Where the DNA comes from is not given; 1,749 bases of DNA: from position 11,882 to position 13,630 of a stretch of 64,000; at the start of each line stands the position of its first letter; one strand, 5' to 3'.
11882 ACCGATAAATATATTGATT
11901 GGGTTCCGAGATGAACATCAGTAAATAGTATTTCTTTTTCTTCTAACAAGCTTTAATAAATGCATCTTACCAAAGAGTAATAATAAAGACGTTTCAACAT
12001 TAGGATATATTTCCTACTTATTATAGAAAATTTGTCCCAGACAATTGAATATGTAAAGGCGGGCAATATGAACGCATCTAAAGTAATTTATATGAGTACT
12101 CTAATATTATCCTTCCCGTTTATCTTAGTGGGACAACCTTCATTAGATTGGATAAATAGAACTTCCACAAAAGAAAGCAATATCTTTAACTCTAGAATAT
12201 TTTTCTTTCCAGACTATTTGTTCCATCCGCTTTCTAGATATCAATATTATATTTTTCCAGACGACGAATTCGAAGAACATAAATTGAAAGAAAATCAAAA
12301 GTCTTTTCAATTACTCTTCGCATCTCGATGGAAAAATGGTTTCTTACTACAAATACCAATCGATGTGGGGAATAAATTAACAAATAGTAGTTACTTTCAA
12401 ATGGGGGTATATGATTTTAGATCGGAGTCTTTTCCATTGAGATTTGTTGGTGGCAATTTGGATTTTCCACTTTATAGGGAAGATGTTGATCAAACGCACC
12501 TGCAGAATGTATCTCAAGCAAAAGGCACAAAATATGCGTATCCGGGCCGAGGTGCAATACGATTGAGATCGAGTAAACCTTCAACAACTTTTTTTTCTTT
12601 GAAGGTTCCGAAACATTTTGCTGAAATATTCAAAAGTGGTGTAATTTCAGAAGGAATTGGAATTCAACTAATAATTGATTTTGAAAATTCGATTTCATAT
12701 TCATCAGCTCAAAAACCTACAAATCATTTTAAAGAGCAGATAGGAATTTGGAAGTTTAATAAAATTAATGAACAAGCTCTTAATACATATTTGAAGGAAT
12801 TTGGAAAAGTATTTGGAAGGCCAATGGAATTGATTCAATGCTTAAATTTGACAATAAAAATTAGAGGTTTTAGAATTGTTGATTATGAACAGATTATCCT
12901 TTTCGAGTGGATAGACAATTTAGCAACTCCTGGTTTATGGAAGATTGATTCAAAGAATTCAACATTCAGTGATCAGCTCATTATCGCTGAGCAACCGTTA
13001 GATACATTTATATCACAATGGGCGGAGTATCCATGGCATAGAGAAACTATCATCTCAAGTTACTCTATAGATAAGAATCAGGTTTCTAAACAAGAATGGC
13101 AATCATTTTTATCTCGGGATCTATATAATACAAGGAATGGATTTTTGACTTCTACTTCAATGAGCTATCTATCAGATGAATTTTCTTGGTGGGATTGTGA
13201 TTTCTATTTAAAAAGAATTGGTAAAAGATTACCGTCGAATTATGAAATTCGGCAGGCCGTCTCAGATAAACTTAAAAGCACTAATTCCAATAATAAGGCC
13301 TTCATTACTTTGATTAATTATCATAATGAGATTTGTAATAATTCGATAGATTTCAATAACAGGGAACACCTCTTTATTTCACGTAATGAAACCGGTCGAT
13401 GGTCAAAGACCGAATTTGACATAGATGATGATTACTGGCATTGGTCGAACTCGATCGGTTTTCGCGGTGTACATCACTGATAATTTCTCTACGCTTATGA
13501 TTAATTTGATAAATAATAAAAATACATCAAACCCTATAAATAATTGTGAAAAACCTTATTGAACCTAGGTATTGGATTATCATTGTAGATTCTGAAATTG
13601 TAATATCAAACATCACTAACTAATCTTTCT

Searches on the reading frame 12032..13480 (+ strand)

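Call 25: search_protein_families(library=pfam, proteins=[window:12032-13480:+], max_evalue=0.0001)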
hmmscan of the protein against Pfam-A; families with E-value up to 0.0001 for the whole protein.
window:12032-13480:+ (482 aa): 1 family
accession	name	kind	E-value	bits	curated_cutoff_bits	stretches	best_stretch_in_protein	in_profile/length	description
PF03781.23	FGE-sulfatase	-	2.5e-06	27.8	23.3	1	328-412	22-124/255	Sulfatase-modifying factor enzyme 1-like domain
